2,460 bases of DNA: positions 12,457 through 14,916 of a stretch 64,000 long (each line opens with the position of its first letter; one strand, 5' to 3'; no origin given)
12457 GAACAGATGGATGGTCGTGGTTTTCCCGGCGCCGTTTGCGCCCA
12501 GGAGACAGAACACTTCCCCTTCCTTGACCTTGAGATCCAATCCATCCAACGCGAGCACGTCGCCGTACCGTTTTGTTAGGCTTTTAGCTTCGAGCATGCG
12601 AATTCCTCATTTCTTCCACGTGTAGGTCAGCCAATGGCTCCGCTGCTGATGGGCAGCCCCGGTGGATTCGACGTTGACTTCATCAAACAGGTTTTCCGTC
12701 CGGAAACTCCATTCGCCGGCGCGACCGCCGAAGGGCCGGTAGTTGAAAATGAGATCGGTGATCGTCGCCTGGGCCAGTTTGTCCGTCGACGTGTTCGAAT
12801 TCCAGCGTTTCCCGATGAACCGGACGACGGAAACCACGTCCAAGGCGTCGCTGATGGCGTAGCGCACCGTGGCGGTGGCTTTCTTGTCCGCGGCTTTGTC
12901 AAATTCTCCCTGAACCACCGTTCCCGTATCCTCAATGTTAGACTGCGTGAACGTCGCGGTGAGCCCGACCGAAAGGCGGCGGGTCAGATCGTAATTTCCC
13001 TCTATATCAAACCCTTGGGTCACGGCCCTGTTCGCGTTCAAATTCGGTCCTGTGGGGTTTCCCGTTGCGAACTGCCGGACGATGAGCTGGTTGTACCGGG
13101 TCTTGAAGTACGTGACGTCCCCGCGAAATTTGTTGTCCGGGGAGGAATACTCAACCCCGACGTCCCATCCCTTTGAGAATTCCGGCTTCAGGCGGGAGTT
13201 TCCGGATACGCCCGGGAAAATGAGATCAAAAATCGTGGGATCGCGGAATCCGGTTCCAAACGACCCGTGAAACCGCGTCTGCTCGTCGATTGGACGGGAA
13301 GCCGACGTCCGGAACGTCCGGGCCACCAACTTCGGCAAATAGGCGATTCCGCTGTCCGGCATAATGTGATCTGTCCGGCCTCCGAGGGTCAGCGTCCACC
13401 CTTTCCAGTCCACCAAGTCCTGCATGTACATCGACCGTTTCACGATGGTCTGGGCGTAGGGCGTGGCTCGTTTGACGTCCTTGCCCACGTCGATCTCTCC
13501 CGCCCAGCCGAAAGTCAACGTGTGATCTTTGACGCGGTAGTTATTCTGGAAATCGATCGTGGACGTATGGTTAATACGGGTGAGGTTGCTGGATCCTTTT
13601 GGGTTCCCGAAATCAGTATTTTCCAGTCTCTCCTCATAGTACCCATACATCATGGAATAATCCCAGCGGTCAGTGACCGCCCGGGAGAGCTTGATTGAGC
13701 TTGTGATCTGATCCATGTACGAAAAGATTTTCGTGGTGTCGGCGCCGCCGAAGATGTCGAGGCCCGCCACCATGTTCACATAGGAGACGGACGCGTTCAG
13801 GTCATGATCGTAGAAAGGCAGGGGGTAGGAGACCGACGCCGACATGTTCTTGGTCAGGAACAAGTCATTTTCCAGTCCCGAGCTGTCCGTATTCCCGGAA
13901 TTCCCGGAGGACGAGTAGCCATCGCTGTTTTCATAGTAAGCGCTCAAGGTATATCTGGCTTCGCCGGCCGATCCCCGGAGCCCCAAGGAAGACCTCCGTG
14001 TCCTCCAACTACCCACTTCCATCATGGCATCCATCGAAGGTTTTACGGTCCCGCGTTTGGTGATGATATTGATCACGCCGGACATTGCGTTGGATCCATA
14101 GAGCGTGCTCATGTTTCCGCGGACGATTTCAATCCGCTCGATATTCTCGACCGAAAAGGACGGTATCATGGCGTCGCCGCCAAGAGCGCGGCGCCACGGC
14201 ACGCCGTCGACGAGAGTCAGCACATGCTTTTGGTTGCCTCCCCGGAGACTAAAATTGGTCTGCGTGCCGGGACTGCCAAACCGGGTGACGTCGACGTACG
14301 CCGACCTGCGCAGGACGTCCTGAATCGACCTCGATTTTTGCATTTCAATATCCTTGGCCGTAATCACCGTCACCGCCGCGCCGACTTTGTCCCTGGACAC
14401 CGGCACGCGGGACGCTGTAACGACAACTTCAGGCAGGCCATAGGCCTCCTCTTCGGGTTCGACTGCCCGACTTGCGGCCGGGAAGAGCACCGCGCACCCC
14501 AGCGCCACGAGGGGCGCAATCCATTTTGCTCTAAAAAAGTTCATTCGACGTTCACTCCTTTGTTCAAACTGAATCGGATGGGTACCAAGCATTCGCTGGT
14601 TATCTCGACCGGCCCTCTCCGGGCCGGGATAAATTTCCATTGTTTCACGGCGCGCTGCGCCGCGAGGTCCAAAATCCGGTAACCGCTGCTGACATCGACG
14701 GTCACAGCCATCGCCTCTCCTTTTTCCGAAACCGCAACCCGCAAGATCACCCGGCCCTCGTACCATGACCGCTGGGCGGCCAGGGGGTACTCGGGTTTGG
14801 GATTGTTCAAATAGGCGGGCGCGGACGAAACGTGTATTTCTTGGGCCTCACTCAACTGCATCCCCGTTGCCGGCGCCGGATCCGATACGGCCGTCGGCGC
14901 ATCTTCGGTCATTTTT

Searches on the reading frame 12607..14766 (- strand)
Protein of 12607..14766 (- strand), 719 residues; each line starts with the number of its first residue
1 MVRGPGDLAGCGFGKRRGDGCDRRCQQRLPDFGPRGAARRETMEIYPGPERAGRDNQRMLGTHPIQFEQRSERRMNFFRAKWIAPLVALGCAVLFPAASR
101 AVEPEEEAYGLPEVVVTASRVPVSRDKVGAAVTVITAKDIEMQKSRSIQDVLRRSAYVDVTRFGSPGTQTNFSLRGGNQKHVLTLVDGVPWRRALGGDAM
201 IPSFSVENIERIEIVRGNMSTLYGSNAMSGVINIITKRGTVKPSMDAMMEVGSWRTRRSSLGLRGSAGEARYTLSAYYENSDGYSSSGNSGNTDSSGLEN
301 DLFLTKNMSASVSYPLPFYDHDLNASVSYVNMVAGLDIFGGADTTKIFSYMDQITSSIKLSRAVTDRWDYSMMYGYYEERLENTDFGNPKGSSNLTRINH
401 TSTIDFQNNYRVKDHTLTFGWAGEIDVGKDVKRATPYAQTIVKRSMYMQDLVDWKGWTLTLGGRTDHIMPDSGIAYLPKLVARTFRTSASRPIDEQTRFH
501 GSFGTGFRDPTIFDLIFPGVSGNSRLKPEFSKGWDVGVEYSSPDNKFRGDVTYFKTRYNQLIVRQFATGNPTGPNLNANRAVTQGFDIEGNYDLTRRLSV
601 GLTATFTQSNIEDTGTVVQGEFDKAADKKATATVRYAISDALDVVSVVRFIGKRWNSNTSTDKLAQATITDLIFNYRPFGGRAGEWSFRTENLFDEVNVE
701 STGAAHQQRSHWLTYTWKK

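Call 81: search_protein_families(library=pfam, proteins=[window:12607-14766:-], max_evalue=0.00001)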
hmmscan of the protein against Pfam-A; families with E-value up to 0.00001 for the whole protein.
window:12607-14766:- (719 aa): 2 families
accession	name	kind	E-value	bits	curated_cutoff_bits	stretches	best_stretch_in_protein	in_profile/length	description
PF00593.30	TonB_dep_Rec_b-barrel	-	4.2e-28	99.8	27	1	318-678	23-423/436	TonB dependent receptor-like, beta-barrel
PF07715.20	Plug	-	3.7e-25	89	23.9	1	127-231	4-107/107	TonB-dependent Receptor Plug Domain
